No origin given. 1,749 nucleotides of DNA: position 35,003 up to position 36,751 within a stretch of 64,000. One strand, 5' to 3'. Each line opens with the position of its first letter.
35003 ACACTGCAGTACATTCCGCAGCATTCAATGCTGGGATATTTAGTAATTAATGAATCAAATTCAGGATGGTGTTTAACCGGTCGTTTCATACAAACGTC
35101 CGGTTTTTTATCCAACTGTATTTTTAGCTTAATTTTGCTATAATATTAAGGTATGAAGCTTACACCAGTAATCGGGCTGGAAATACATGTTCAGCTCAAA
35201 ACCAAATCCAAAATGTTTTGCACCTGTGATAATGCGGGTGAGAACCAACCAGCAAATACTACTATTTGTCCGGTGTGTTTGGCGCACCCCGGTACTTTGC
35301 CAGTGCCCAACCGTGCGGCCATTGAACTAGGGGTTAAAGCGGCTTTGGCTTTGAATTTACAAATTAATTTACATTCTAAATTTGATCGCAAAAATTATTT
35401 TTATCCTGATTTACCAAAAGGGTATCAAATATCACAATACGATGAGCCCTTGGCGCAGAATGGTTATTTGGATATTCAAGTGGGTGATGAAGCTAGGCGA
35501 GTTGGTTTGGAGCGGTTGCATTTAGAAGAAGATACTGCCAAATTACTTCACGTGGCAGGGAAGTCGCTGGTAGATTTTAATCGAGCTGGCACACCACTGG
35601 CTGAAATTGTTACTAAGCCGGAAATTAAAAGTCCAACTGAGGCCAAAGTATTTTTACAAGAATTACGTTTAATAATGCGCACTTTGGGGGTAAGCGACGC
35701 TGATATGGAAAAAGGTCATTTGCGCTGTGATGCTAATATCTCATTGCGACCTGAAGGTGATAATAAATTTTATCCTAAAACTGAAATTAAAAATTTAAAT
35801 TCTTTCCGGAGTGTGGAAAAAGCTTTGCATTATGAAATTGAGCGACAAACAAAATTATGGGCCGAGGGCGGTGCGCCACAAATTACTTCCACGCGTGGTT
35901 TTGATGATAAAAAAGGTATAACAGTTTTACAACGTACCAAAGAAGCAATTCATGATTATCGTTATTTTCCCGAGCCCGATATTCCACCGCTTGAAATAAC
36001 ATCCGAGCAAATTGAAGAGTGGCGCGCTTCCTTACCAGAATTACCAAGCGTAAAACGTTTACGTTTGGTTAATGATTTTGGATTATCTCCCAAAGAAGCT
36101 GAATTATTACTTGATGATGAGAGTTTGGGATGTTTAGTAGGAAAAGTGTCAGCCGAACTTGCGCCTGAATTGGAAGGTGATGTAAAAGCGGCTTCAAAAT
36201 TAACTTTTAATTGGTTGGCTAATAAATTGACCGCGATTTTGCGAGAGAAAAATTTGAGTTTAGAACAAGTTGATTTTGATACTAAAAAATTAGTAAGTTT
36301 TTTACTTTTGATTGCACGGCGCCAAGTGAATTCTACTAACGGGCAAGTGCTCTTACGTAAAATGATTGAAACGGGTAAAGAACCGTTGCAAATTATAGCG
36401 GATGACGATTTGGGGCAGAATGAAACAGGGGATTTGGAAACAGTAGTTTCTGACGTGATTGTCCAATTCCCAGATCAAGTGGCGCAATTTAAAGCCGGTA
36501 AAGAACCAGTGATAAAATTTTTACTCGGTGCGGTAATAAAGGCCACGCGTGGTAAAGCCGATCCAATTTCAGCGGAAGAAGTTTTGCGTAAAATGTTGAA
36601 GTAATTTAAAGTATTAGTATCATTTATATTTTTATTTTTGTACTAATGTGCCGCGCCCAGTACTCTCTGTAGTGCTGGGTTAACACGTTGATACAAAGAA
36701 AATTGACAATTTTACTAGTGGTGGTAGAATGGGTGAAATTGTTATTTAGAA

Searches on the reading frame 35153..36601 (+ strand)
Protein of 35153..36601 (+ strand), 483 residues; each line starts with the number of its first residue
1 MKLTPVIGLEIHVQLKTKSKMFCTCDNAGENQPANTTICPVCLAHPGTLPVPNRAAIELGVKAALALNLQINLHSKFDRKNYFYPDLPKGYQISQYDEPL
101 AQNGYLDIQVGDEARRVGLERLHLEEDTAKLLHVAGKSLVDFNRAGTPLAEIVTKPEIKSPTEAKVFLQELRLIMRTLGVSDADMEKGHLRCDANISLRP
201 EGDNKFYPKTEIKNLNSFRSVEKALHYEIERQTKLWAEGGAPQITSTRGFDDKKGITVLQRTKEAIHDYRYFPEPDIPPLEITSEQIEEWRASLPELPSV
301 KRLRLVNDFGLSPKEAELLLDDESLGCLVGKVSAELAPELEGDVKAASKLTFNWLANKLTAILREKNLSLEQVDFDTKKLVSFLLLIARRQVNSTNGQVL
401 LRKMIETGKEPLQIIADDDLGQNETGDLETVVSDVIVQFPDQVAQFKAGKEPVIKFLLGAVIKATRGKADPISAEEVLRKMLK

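Call 78: search_protein_families(library=pfam, proteins=[window:35153-36601:+], max_evalue=0.001)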
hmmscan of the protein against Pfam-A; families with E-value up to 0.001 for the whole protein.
window:35153-36601:+ (483 aa): 2 families
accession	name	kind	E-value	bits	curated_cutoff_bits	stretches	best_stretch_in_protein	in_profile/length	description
PF02934.20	GatB_N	-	3e-117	391.2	23.4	1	6-288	2-277/277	GatB/GatE catalytic domain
PF02637.23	GatB_Yqey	-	5.2e-29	101.5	27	1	346-482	11-148/148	GatB domain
